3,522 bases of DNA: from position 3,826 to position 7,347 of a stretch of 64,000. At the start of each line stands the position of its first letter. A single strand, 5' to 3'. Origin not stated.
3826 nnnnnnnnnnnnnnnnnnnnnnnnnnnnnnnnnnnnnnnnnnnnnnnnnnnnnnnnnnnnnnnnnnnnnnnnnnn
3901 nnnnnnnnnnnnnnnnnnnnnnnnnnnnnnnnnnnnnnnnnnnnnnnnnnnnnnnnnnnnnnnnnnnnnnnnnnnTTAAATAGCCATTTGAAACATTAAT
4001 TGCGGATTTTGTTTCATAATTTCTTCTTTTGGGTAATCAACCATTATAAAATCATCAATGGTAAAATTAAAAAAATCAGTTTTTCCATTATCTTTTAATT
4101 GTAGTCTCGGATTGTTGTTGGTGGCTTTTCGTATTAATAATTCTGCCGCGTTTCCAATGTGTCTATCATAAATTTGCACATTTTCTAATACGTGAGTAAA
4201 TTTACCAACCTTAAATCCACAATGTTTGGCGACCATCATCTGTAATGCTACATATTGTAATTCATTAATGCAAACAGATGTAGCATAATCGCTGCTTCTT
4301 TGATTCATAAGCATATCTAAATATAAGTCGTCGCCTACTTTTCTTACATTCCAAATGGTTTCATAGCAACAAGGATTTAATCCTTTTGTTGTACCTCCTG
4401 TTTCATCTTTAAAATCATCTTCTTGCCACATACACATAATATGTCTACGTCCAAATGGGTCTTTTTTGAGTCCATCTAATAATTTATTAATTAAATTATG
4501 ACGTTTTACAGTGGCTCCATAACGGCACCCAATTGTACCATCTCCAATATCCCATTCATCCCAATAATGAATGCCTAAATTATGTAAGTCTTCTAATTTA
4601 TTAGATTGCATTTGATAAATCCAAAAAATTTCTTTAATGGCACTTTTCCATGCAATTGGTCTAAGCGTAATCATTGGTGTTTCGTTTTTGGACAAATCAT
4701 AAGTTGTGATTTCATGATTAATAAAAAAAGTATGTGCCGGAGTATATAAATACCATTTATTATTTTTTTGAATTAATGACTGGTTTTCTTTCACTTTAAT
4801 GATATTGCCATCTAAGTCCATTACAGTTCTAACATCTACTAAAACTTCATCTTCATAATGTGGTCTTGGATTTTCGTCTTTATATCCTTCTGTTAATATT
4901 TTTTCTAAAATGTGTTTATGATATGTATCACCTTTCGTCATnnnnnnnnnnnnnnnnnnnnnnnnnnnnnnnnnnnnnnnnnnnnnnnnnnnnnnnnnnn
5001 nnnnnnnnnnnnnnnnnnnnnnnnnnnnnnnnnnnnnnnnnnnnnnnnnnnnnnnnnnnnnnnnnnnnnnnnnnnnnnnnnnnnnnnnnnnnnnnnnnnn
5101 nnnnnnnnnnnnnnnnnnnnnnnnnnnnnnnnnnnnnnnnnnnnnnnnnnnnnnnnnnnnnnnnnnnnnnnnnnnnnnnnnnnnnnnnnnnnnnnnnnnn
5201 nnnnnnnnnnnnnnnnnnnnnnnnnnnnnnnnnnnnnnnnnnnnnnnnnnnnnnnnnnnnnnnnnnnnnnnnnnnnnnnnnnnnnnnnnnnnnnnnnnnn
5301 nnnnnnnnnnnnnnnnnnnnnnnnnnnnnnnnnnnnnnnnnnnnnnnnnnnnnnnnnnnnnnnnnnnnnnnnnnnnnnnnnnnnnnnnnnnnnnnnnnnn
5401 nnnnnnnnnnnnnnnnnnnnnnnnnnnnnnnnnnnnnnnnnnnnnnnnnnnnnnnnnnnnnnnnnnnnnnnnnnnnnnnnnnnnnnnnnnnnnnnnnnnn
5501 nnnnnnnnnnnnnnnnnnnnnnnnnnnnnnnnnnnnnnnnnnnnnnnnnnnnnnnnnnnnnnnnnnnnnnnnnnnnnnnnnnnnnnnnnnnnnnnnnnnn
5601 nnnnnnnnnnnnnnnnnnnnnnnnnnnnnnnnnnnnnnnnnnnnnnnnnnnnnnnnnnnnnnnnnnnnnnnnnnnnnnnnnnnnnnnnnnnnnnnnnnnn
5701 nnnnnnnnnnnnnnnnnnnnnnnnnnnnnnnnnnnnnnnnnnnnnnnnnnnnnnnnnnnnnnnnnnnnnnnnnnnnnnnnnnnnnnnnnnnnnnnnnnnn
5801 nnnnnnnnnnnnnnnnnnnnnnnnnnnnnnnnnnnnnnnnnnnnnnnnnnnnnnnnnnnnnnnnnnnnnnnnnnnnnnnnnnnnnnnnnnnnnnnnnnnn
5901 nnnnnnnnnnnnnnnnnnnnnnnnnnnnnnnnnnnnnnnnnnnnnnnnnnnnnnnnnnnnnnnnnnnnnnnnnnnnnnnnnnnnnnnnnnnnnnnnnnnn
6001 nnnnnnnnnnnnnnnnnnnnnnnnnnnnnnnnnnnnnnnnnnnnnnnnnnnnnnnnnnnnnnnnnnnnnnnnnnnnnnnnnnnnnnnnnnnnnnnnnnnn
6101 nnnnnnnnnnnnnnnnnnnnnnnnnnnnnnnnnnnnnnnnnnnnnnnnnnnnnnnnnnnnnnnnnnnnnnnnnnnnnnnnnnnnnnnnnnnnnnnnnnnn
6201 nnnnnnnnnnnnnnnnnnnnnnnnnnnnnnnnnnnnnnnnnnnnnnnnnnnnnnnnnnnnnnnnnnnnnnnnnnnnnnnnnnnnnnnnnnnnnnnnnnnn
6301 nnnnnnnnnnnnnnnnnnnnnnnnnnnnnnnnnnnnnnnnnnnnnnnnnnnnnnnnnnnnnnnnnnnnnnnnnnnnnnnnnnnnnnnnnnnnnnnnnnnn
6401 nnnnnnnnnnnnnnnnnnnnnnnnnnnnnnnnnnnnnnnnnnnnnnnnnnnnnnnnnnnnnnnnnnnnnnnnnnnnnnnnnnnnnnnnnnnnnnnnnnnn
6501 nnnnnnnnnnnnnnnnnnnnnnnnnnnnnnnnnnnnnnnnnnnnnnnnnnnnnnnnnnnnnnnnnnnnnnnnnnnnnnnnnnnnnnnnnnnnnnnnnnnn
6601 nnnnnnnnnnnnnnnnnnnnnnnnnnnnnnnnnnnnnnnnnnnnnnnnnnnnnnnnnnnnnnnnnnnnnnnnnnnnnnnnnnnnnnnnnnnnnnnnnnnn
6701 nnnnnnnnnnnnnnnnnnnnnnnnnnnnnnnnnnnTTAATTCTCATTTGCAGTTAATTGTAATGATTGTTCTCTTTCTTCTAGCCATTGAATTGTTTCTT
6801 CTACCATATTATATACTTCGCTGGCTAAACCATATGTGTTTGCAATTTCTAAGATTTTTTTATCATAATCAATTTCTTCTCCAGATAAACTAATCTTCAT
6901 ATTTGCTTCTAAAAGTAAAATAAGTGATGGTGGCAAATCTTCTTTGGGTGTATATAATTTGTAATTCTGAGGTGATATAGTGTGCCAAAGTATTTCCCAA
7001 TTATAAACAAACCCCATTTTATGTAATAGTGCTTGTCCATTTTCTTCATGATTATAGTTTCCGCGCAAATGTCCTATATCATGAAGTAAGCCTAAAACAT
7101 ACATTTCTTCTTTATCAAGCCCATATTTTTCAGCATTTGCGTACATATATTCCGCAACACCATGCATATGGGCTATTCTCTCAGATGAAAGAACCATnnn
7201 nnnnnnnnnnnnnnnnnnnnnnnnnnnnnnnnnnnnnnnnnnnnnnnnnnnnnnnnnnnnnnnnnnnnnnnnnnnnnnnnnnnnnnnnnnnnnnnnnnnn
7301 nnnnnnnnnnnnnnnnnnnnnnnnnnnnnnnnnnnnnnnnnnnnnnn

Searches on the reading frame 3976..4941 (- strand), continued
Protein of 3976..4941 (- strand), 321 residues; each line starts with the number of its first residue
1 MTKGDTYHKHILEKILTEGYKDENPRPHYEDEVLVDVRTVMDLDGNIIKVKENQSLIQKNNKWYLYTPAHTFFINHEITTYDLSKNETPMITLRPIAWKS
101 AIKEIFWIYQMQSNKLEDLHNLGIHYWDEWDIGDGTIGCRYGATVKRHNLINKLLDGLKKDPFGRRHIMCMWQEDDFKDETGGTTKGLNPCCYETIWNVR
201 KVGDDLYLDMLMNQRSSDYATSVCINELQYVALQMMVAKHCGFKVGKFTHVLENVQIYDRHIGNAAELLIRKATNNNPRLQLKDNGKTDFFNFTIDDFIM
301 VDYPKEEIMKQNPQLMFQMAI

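Call 62: get_annotated_region(hit=H10, flank=3000)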
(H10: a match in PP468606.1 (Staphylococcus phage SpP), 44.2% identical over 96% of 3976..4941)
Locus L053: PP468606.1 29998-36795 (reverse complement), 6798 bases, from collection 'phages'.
description: Staphylococcus phage SpP, complete genome.
organism: Staphylococcus phage SpP (NCBI taxid 3138563)
taxonomy: Viruses; Duplodnaviria; Heunggongvirae; Uroviricota; Caudoviricetes; Sextaecvirus
host: Staphylococcus saprophyticus; source: sewage; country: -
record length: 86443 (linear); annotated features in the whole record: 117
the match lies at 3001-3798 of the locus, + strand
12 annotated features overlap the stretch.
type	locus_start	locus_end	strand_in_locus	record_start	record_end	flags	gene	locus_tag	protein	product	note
CDS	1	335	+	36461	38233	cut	-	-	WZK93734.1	RecJ-like ssDNA exonuclease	-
CDS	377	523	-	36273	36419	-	-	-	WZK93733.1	hypothetical protein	-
CDS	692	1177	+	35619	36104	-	-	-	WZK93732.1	ribonuclease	-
CDS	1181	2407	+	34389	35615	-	-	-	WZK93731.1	DNA (cytosine-5-)-methyltransferase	-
CDS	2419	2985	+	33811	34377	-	-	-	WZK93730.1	HNH endonuclease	-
CDS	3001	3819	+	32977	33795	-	-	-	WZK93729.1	thymidylate synthase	-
CDS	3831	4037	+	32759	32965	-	-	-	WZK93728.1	hypothetical protein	-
CDS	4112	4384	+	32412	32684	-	-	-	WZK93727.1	hypothetical protein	-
CDS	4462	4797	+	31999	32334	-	-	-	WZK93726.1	hypothetical protein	-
CDS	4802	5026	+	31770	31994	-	-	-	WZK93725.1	hypothetical protein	-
CDS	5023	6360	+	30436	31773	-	-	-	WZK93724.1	DNA polymerase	-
CDS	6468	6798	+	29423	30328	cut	-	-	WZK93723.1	intron-associated endonuclease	-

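Call 63: get_annotated_region(hit=H4, flank=6000)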
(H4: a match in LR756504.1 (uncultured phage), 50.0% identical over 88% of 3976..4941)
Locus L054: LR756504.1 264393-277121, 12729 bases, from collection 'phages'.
description: uncultured phage genome assembly, chromosome: 1.
organism: uncultured phage (NCBI taxid 278008)
taxonomy: Viruses; environmental samples
host: -; source: metagenomic; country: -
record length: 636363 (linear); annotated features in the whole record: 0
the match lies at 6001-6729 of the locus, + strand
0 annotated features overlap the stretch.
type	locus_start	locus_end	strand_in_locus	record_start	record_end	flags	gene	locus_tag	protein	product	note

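Call 67: find_related_loci(query=A1, collection=viral_contigs, flank=10000)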
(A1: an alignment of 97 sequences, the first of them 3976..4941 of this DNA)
Query A1 (321 aa) in viral_contigs; peptide patterns used: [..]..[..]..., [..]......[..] (x = any residue, [..] = any of these).
341 stretches matched a pattern; 219 encode a relative of the query (tblastn E <= 1e-3); the best 80 are kept; 80 distinct loci.
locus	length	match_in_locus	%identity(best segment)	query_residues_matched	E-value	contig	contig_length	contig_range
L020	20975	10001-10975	65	2-321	9e-143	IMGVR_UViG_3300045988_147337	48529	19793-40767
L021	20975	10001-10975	65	2-321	9e-143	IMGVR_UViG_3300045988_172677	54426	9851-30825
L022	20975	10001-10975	65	2-321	9e-143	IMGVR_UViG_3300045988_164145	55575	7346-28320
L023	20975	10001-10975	65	2-321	9e-143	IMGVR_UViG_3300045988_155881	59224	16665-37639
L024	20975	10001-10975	65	2-321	4e-142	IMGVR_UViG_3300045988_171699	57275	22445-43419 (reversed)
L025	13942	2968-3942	65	2-321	4e-142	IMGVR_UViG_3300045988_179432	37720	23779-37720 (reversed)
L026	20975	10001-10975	65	2-321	4e-142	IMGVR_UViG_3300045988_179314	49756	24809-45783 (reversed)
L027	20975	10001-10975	65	2-321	4e-142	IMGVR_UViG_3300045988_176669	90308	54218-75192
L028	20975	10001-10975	65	2-321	4e-142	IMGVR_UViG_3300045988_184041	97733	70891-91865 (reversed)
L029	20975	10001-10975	65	2-321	4e-142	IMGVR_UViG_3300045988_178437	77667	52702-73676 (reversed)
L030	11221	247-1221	65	2-321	4e-142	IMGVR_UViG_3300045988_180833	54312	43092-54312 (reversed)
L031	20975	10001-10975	65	2-321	4e-142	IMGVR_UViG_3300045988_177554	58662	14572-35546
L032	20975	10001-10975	65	2-321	4e-142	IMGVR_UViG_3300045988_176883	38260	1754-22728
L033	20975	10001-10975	65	2-321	4e-142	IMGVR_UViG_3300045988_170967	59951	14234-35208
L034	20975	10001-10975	65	2-321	8e-142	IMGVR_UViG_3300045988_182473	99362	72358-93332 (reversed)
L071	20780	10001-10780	47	1-301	6e-84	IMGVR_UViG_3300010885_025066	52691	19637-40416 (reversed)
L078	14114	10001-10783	47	1-302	1e-83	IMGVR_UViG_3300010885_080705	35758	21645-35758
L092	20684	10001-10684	57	67-303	2e-82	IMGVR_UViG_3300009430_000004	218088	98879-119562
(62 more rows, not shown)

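Call 69: find_encoding_contigs(protein=P0051, flank=10000, max_places=1)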
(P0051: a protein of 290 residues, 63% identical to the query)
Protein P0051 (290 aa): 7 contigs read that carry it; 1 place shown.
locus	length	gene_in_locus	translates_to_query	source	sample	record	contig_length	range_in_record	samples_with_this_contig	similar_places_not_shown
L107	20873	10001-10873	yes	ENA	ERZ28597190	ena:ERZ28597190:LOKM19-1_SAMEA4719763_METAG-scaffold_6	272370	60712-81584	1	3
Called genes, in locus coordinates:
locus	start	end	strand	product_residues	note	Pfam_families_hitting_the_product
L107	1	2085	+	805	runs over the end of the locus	PF01935:DUF87 (faint), PF12846:AAA_10 (faint), PF19044:P-loop_TraG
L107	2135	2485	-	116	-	-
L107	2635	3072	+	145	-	-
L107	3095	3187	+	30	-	-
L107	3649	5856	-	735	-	PF03477:ATP-cone, PF13597:NRDD, PF01228:Gly_radical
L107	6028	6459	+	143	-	-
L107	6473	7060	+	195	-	-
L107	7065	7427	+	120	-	PF00072:Response_reg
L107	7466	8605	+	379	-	PF14199:DUF4317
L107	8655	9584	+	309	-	-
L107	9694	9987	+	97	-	-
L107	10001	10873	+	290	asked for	PF00303:Thymidylat_synt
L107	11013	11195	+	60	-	-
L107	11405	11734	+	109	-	-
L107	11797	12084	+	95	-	-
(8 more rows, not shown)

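Call 70: find_encoding_contigs(protein=P0045, flank=10000, max_places=1)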
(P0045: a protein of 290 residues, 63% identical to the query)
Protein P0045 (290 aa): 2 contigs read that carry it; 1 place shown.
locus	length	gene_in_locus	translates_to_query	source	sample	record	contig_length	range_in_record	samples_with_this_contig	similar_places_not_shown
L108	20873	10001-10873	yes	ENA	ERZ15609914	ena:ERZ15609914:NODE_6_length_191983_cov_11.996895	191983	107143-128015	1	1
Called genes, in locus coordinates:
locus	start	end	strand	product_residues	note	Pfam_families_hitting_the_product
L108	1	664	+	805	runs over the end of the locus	PF01935:DUF87 (faint), PF12846:AAA_10 (faint), PF19044:P-loop_TraG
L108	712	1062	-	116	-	-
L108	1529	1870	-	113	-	-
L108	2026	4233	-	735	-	PF03477:ATP-cone, PF13597:NRDD, PF01228:Gly_radical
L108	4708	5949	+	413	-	PF14239:RRXRR, PF01844:HNH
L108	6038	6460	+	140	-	-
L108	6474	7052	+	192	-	-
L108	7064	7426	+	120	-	PF00072:Response_reg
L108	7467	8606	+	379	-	PF14199:DUF4317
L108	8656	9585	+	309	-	-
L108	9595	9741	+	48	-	-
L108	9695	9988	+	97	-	-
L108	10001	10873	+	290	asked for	PF00303:Thymidylat_synt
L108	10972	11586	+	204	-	-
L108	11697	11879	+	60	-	-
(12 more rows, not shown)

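Call 71: find_encoding_contigs(protein=P0054, flank=10000, max_places=1)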
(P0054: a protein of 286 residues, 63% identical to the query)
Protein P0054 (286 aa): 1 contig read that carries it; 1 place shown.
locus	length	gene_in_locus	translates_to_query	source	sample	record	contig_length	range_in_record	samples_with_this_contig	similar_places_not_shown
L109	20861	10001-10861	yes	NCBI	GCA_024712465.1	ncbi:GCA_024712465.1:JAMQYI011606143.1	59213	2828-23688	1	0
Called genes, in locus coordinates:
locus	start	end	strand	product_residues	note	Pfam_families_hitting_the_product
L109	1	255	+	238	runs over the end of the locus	-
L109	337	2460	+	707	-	PF14490:HHH_RecD2, PF01443:Viral_helicase1 (faint), PF05970:PIF1 (faint), PF09848:SLFN-g3_helicase (weak), PF13245:AAA_19, PF13604:AAA_30, PF18335:SH3_13, PF13538:UvrD_C_2, +3 more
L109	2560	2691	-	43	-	-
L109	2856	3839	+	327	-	PF00154:RecA_N, PF06745:ATPase, PF08423:Rad51, PF27531:MT3502_N (weak), PF21096:RecA_C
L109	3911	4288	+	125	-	-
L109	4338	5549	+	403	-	PF13443:HTH_26 (faint), PF13560:HTH_31 (faint)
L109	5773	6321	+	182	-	-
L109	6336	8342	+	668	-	PF18798:LPD3 (weak)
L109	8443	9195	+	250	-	PF18941:DUF5688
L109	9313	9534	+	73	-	-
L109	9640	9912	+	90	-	-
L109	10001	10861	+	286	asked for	PF00303:Thymidylat_synt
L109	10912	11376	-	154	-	PF00188:CAP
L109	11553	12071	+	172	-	-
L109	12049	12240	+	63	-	-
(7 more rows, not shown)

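Call 72: list_cluster_members(proteins=[P0022, P0040, P0043, P0053, P0054, P0059, P0090, P0116, P0118, P0070])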
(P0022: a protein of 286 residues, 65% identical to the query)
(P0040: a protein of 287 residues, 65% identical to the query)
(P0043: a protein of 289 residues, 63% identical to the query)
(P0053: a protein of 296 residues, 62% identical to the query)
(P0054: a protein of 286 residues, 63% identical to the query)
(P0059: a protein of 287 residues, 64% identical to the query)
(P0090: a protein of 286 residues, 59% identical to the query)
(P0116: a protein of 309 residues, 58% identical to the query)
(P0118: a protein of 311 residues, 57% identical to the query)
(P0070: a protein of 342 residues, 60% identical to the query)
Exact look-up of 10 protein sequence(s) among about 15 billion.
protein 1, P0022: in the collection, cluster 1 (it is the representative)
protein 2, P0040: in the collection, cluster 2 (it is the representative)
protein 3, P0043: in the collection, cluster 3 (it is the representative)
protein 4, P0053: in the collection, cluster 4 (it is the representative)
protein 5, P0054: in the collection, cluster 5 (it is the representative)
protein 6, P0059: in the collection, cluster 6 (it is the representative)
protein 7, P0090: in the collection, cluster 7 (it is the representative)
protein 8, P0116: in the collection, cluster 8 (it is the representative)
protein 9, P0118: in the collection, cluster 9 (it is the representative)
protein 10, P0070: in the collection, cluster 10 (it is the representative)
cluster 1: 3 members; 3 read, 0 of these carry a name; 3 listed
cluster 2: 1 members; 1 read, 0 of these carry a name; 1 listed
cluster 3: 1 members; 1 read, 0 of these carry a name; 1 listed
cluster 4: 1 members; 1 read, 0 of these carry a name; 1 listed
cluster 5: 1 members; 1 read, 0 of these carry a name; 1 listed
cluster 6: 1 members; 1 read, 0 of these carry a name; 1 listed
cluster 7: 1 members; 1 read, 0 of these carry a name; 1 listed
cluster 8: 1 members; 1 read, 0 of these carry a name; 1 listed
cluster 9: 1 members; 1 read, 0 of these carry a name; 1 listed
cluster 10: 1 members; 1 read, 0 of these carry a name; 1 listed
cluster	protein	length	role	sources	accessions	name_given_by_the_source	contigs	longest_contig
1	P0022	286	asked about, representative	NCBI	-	-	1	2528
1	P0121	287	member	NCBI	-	-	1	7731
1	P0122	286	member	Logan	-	-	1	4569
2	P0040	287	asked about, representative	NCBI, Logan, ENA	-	-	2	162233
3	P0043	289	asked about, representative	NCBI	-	-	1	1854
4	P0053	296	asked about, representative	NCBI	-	-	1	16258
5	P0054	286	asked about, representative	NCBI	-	-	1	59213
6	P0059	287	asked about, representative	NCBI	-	-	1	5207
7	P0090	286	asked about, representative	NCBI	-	-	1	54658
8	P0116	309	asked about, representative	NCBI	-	-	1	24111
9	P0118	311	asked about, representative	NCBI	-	-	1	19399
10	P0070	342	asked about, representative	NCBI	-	-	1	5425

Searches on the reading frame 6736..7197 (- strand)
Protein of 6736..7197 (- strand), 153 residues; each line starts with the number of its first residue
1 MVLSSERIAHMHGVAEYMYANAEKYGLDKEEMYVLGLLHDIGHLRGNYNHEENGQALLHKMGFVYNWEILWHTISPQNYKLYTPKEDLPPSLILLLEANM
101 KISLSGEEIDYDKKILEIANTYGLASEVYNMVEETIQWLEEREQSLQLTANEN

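Call 4: search_protein_families(library=phrogs, proteins=[window:6736-7197:-], max_evalue=0.001)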
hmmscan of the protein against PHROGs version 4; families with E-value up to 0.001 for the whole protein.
window:6736-7197:- (153 aa): 0 families

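Call 6: search_protein_families(library=pfam, proteins=[window:6736-7197:-], max_evalue=0.01)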
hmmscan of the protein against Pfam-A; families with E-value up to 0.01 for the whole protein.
window:6736-7197:- (153 aa): 2 families
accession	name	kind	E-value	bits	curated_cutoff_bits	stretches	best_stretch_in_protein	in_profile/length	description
PF01966.28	HD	-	1.8e-09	38.3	22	1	7-84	1-92/116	HD domain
PF08668.18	HDOD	-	0.00034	20.6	22.9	1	10-60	98-149/196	HDOD domain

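Call 10: search_protein_families(library=ncbifam, proteins=[window:6736-7197:-], max_evalue=0.01)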
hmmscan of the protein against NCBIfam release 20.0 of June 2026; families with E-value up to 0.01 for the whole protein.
window:6736-7197:- (153 aa): 4 families
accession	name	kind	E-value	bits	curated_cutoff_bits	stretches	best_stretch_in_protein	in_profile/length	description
TIGR00277.1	HDIG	domain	1.3e-07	31.3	27.6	1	8-63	6-70/84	HDIG domain-containing metalloprotein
NF045665.1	NTPtran_DVU1551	equivalog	2.9e-05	23.2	315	1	9-69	220-283/359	DVU_1551 family NTP transferase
NF005519.0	PRK07152.1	equivalog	0.001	18.1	315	1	2-42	192-232/361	nicotinate-nucleotide adenylyltransferase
TIGR03276.1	Phn-HD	hypoth_equivalog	0.0065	16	214.6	1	20-55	35-69/179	phosphonate degradation HD-domain oxygenase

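Call 60: search_solved_structures(query=window:6736-7197:-, max_evalue=1, show_alignments=1)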
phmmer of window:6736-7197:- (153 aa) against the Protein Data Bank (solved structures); distinct sequences matched with E-value up to 1: 3.
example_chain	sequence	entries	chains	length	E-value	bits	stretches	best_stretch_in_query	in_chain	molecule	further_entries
2ogi_A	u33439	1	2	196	0.086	16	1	3-42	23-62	Hypothetical protein SAG1661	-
3hc1_A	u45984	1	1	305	0.51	13.5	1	8-48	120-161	uncharacterized HDOD domain protein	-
7xgt_A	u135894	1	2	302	0.58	13.4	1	70-121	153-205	RNase ZS1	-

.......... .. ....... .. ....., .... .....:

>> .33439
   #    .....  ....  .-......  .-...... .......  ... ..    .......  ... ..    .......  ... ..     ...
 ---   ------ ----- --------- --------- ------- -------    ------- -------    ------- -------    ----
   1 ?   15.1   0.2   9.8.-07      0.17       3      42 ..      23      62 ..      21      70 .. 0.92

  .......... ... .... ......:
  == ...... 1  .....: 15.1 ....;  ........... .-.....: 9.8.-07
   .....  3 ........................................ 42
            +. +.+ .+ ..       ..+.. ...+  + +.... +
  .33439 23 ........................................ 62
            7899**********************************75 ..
